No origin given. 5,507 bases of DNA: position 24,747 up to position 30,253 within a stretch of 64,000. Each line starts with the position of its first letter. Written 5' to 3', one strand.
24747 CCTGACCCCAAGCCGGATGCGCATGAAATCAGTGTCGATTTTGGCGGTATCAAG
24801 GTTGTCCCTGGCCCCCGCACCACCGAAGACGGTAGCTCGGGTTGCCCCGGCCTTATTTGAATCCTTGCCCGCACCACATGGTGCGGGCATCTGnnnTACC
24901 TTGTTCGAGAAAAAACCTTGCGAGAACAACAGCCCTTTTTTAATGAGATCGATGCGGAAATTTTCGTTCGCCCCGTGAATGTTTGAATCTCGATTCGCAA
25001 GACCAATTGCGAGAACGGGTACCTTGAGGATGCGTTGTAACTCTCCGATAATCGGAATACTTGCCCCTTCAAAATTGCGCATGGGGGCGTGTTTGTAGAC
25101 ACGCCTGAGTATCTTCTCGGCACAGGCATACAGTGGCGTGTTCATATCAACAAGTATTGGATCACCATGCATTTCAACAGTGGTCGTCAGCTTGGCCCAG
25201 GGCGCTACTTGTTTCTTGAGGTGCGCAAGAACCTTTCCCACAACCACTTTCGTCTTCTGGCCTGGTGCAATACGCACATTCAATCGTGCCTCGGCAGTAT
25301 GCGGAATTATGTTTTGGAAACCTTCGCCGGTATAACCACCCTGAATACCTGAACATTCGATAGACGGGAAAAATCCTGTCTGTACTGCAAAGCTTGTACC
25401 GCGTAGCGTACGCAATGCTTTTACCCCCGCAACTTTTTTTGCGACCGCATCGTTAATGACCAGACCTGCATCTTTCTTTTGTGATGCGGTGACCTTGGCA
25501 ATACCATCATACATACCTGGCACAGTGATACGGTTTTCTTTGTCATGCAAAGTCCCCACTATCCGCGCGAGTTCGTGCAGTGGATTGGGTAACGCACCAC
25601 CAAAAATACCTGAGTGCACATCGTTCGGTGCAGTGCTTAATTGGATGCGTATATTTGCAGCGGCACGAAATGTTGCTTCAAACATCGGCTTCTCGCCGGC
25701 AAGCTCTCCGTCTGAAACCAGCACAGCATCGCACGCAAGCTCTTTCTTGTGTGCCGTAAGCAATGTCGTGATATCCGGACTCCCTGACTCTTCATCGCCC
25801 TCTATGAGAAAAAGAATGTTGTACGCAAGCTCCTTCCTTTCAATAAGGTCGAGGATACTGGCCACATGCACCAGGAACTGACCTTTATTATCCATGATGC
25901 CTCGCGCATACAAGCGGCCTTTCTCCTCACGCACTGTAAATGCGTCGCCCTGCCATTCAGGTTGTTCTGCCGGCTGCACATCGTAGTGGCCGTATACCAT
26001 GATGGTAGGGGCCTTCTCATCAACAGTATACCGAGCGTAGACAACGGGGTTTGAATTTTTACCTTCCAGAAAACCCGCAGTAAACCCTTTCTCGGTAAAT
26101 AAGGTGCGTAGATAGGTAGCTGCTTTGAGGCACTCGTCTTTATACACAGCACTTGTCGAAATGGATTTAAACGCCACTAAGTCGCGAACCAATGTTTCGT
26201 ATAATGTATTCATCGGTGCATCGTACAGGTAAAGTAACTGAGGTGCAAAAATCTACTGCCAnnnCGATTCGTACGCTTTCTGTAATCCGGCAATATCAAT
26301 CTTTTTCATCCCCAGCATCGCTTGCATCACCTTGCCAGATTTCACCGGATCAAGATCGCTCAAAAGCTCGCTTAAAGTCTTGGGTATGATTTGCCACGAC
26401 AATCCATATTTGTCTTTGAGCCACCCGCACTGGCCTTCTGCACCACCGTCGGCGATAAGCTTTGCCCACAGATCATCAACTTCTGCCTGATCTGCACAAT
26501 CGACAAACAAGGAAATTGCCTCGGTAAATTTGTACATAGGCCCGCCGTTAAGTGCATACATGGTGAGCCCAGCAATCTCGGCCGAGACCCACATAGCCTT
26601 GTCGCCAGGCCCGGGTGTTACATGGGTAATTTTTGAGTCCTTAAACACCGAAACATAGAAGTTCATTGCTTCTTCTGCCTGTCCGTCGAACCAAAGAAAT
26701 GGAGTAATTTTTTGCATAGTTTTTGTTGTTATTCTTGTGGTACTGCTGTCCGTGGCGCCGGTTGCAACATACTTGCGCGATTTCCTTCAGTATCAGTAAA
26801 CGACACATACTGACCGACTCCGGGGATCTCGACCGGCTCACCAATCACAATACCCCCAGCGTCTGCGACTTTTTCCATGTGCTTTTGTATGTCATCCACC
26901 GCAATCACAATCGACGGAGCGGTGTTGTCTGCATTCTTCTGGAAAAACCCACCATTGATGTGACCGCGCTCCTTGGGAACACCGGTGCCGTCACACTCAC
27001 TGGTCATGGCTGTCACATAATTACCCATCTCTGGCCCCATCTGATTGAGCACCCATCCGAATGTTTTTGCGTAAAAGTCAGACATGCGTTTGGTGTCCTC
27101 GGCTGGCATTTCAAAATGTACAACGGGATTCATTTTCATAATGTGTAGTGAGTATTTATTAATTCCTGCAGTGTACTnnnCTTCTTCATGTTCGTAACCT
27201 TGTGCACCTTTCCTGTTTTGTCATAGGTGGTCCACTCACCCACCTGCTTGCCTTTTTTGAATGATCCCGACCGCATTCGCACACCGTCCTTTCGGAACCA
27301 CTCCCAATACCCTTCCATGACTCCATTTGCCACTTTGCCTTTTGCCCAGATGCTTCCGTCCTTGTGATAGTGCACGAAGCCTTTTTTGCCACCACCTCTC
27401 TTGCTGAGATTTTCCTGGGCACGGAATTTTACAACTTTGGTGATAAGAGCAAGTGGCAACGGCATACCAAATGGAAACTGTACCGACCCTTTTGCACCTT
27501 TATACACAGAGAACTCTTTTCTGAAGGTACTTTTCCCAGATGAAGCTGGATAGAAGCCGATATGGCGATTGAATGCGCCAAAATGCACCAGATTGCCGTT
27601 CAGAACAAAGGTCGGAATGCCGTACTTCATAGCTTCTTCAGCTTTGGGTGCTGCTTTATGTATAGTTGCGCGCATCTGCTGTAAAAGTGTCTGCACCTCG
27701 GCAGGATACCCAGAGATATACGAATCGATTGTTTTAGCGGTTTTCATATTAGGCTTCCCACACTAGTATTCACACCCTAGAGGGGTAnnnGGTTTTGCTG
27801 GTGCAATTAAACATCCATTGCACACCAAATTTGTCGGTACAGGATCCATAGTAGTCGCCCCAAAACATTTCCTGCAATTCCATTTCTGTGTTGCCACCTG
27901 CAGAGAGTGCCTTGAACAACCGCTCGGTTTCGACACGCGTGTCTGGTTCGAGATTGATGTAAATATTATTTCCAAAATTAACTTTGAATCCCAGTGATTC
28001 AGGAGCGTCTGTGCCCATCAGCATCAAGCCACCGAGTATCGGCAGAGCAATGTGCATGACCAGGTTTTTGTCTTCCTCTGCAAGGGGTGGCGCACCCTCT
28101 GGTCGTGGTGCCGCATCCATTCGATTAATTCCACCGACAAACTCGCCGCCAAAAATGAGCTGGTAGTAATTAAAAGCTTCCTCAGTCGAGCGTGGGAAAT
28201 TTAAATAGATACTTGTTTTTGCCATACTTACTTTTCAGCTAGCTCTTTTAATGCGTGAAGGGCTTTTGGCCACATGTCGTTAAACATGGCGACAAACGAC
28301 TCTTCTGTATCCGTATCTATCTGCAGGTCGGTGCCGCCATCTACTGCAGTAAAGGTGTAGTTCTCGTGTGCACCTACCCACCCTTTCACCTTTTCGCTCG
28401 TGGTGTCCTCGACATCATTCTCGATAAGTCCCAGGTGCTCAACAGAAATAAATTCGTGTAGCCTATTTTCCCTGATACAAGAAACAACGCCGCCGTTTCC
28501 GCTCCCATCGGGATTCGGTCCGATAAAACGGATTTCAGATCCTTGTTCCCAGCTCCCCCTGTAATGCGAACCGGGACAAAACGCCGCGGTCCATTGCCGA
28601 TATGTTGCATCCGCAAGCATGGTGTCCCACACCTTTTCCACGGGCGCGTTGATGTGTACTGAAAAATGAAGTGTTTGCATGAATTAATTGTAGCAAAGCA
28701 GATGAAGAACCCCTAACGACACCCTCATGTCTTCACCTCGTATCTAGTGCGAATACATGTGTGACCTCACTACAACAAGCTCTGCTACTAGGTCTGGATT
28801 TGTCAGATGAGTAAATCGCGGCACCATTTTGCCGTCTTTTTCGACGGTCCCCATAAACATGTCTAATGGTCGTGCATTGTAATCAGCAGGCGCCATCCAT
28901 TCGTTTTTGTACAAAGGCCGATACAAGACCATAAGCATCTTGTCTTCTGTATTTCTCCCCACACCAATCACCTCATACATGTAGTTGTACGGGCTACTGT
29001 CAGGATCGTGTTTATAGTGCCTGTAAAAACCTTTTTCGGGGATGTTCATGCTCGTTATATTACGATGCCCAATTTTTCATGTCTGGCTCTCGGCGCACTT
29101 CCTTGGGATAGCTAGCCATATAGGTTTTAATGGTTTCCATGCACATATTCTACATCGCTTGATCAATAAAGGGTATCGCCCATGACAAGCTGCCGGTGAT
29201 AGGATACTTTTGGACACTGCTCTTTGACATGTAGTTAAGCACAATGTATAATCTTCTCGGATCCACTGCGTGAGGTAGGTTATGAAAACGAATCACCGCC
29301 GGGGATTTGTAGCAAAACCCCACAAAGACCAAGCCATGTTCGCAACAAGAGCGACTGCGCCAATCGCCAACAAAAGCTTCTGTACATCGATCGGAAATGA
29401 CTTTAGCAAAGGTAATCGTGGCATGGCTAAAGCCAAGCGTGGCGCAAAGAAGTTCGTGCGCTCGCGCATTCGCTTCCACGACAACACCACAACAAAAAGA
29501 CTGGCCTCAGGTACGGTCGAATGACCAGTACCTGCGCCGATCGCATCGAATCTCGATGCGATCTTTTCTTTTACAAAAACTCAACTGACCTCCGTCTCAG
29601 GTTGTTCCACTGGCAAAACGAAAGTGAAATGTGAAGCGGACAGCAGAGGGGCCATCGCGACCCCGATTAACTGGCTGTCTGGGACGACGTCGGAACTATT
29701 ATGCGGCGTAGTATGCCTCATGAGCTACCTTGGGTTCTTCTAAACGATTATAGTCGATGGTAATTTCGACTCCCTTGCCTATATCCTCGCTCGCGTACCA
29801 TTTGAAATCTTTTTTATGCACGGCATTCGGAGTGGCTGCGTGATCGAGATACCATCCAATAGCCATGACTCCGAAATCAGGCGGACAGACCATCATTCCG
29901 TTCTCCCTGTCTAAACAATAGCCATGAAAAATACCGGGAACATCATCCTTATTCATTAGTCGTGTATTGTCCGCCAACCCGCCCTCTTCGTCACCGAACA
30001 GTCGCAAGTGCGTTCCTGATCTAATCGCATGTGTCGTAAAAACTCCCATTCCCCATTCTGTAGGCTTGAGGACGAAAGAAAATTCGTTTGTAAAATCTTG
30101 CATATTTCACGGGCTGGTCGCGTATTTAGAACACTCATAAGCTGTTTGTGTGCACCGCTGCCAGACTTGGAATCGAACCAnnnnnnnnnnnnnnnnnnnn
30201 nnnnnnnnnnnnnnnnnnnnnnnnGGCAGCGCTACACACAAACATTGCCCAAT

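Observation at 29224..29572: Self-contained, strongly expressed-looking unit encoding an 80-aa highly basic protein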

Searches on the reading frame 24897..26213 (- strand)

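Call 45: search_protein_families(library=pfam, proteins=[window:24897-26213:-], max_evalue=0.001)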
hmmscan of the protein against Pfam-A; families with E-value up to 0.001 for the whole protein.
window:24897-26213:- (439 aa): 2 families
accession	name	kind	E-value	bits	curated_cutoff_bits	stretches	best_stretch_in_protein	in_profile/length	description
PF01546.33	Peptidase_M20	-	2.1e-25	90.3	24.6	1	72-429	1-198/206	Peptidase family M20/M25/M40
PF07687.19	M20_dimer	-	2.7e-15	56.6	21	1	197-338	16-105/107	Peptidase dimerisation domain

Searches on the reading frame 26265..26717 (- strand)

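Call 45: search_protein_families(library=pfam, proteins=[window:26265-26717:-], max_evalue=0.001)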
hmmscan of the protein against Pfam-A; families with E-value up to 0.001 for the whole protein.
window:26265-26717:- (151 aa): 1 family
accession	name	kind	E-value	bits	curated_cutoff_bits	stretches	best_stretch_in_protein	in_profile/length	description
PF06983.19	3-dmu-9_3-mt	-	9.3e-42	142.6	24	1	2-111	1-116/116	3-demethylubiquinone-9 3-methyltransferase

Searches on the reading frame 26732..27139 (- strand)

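Call 45: search_protein_families(library=pfam, proteins=[window:26732-27139:-], max_evalue=0.001)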
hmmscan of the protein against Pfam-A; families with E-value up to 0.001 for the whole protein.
window:26732-27139:- (136 aa): 3 families
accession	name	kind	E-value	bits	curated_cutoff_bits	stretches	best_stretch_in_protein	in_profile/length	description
PF00903.31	Glyoxalase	-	5.7e-09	36.8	20.6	1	7-121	3-118/121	Glyoxalase/Bleomycin resistance protein/Dioxygenase superfamily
PF22677.2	Ble-like_N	-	4.3e-05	23.6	24.5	1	6-43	2-37/41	Bleomycin resistance protein-like N-terminal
PF18029.7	Glyoxalase_6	-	0.00013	23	23.6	1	13-122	6-103/106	Glyoxalase-like domain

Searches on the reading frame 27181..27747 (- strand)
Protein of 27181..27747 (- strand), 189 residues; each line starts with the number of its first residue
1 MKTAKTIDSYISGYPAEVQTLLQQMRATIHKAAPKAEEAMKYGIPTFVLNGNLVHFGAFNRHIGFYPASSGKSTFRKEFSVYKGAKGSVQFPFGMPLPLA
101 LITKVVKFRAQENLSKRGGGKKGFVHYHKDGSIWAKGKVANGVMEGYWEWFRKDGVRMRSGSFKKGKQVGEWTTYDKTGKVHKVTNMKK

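Call 45: search_protein_families(library=pfam, proteins=[window:27181-27747:-], max_evalue=0.001)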
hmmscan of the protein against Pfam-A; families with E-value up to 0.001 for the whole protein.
window:27181-27747:- (189 aa): 2 families
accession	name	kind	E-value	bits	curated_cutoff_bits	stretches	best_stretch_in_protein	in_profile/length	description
PF08818.16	DUF1801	-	1.5e-12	48.2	27.2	1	19-109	2-84/85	Domain of unknown function (DU1801)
PF07661.19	MORN_2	-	0.00017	21.9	29.6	0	169-188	2-21/22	MORN repeat variant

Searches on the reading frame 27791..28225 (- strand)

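Call 45: search_protein_families(library=pfam, proteins=[window:27791-28225:-], max_evalue=0.001)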
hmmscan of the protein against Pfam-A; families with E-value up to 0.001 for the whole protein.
window:27791-28225:- (145 aa): 2 families
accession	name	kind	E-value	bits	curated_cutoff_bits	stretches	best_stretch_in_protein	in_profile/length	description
PF06983.19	3-dmu-9_3-mt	-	2.4e-07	31.7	24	1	3-137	2-113/116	3-demethylubiquinone-9 3-methyltransferase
PF00903.31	Glyoxalase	-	2.6e-05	25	20.6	1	13-139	11-121/121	Glyoxalase/Bleomycin resistance protein/Dioxygenase superfamily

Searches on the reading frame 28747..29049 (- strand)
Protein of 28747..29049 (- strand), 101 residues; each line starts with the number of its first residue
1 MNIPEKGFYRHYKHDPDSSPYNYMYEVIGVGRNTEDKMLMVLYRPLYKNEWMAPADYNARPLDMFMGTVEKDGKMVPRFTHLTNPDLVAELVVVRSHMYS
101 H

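Call 45: search_protein_families(library=pfam, proteins=[window:28747-29049:-], max_evalue=0.001)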
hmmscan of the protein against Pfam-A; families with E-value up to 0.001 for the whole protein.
window:28747-29049:- (101 aa): 1 family
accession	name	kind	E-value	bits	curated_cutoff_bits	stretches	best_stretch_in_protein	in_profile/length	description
PF07866.17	DUF1653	-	6.6e-17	62.1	23.5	1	8-80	2-61/62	Protein of unknown function (DUF1653)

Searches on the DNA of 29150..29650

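Call 6: search_rna_families(source=window, start=29150, end=29650, threshold=evalue, max_evalue=10, show_alignments=3)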
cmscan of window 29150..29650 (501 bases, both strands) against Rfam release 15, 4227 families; matches with E-value up to 10: 0.
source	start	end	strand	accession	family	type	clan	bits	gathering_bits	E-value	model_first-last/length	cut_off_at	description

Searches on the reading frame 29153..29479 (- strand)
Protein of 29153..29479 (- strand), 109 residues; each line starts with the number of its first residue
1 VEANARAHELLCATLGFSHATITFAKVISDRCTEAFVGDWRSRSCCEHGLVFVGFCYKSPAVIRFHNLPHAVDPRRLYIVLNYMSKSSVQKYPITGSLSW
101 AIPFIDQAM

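Call 7: search_protein_families(library=pfam, proteins=[window:29153-29479:-], max_evalue=10)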
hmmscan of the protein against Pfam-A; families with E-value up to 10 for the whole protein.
window:29153-29479:- (109 aa): 1 family
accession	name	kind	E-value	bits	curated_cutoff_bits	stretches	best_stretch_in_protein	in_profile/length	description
PF03762.22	VOMI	-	0.057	13.9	25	1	9-59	47-90/167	Vitelline membrane outer layer protein I (VOMI)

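Call 8: search_protein_families(library=ncbifam, proteins=[window:29153-29479:-], max_evalue=10)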
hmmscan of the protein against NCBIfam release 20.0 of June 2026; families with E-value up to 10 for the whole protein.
window:29153-29479:- (109 aa): 0 families

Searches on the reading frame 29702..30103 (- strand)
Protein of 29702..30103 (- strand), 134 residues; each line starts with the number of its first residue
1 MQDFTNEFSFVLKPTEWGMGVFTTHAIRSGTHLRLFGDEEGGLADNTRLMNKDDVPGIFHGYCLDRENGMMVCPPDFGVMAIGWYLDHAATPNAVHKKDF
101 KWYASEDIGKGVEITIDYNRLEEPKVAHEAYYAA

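Call 45: search_protein_families(library=pfam, proteins=[window:29702-30103:-], max_evalue=0.001)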
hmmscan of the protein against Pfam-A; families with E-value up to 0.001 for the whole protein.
window:29702-30103:- (134 aa): 1 family
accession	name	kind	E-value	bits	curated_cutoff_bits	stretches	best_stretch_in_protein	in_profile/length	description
PF00856.33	SET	-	6.3e-06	27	22.4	1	18-119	1-105/105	SET domain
